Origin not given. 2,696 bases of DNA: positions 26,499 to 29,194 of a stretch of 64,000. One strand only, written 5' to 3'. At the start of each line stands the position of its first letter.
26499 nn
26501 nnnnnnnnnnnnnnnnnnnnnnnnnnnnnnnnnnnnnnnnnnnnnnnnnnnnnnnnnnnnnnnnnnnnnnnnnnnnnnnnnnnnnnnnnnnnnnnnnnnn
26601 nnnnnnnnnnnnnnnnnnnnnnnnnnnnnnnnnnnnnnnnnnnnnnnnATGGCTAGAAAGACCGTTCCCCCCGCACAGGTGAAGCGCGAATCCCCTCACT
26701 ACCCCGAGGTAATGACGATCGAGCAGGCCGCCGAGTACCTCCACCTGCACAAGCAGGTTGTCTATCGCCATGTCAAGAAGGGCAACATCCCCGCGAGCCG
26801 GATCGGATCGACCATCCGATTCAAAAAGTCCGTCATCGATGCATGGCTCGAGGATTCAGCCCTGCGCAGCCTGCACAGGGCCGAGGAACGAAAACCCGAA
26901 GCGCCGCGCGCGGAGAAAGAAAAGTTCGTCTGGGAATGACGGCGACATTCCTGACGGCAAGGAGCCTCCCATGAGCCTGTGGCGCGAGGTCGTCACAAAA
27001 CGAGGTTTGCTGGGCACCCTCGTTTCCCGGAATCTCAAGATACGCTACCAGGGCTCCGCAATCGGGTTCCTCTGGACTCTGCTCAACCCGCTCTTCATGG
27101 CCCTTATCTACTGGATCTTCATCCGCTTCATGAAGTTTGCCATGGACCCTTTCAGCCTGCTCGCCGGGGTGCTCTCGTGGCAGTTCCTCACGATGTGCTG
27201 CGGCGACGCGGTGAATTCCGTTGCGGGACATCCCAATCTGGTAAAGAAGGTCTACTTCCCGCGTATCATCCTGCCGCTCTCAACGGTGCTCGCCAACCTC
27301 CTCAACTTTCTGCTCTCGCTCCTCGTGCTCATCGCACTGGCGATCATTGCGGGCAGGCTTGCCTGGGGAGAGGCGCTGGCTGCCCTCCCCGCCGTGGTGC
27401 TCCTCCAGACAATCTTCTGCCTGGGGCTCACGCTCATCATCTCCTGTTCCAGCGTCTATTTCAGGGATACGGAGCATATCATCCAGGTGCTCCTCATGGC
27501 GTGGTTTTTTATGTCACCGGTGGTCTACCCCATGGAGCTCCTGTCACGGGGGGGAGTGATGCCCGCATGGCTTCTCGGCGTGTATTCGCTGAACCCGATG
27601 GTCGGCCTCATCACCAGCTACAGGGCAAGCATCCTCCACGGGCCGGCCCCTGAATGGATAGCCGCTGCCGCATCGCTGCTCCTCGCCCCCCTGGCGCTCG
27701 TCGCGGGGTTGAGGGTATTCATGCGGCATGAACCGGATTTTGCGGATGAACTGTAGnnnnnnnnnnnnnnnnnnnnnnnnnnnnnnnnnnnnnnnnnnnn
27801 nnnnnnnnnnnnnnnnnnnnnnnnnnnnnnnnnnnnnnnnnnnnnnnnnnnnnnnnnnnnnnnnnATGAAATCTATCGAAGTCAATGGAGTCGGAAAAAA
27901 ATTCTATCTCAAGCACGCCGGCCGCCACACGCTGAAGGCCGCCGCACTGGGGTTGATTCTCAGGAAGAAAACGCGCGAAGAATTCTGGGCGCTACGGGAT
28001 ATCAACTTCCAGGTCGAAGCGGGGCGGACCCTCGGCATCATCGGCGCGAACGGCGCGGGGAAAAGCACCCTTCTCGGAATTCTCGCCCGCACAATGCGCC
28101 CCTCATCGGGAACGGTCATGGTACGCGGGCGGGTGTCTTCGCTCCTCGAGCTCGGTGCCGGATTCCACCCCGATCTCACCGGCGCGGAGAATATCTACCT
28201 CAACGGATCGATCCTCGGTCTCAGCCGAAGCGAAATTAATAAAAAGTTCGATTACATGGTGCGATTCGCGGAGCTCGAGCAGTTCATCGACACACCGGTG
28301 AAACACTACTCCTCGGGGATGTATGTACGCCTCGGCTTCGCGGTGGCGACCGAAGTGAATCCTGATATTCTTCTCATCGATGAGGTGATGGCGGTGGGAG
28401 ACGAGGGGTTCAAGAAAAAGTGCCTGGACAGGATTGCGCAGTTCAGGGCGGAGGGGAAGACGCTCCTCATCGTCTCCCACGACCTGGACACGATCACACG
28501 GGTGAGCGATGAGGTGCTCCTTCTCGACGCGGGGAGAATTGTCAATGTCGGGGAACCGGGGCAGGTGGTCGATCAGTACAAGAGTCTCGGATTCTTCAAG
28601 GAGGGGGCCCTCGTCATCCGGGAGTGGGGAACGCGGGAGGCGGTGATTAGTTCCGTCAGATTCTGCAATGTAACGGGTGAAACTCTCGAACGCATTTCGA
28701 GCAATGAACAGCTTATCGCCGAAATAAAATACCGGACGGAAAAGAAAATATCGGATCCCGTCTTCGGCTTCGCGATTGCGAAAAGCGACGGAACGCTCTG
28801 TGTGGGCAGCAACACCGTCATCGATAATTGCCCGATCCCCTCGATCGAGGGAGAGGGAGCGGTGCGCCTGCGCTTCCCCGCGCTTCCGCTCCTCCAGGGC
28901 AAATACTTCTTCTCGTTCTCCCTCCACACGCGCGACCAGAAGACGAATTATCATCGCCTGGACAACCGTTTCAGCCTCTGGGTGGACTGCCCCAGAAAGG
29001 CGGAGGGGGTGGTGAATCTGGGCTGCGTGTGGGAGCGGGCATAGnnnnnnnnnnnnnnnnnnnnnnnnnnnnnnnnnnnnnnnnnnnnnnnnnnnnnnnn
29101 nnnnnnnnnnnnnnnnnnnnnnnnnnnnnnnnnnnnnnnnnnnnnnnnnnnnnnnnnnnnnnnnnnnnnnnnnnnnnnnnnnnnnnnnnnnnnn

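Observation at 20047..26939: Compact aldolase-type metabolosome (BMC) locus: shell proteins, acylating aldehyde dehydrogenase, PduS-like and PduT-like proteins and class II aldolase, with no diol dehydratase, glycyl radical or ethanolamine lyase signature enzyme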

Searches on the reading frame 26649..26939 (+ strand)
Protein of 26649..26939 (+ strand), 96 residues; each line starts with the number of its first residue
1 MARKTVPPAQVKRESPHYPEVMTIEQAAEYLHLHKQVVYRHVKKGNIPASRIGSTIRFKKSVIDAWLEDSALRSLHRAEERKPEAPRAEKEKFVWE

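Call 3: search_protein_families(library=pfam, proteins=[window:26649-26939:+], max_evalue=0.01)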
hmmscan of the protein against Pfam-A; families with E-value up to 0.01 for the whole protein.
window:26649-26939:+ (96 aa): 1 family
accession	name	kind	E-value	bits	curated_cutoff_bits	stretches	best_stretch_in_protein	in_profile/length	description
PF12728.13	HTH_17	-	4.5e-16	59.3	27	1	21-69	1-49/51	Helix-turn-helix domain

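Call 27: search_protein_families(library=ncbifam, proteins=[window:26649-26939:+], max_evalue=0.001)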
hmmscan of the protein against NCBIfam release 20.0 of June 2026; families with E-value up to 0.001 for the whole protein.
window:26649-26939:+ (96 aa): 2 families
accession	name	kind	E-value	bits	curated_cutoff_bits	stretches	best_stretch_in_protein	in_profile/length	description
TIGR01764.1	excise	domain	4.6e-15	55.7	28.8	1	22-68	2-48/49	excisionase family DNA-binding protein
NF047737.1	antiphage_MADS1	equivalog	2.4e-13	50.1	80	1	20-67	2-49/49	methylation-associated defense system helix-turn-helix domain-containing protein MAD1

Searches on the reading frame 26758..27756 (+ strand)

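Call 3: search_protein_families(library=pfam, proteins=[window:26758-27756:+], max_evalue=0.01)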
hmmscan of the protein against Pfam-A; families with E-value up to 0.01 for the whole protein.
window:26758-27756:+ (332 aa): 1 family
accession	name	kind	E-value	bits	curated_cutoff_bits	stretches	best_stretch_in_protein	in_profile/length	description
PF01061.29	ABC2_membrane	-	4.3e-16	59.5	26.9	1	85-292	3-210/211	ABC-2 type transporter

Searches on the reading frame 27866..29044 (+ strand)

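Call 3: search_protein_families(library=pfam, proteins=[window:27866-29044:+], max_evalue=0.01)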
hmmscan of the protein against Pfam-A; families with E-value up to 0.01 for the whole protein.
window:27866-29044:+ (392 aa): 4 families
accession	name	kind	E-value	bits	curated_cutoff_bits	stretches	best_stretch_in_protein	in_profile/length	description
PF14524.12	Wzt_C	-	7.7e-27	94.5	30.4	1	252-384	3-142/143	Wzt C-terminal domain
PF00005.33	ABC_tran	-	7.2e-20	72.4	25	1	43-175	1-136/137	ABC transporter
PF13304.12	AAA_21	-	0.001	19.7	27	1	57-74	3-20/304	AAA domain, putative AbiEii toxin, Type IV TA system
PF13555.12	AAA_29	-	0.0019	18.3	27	1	51-74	20-43/61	P-loop containing region of AAA domain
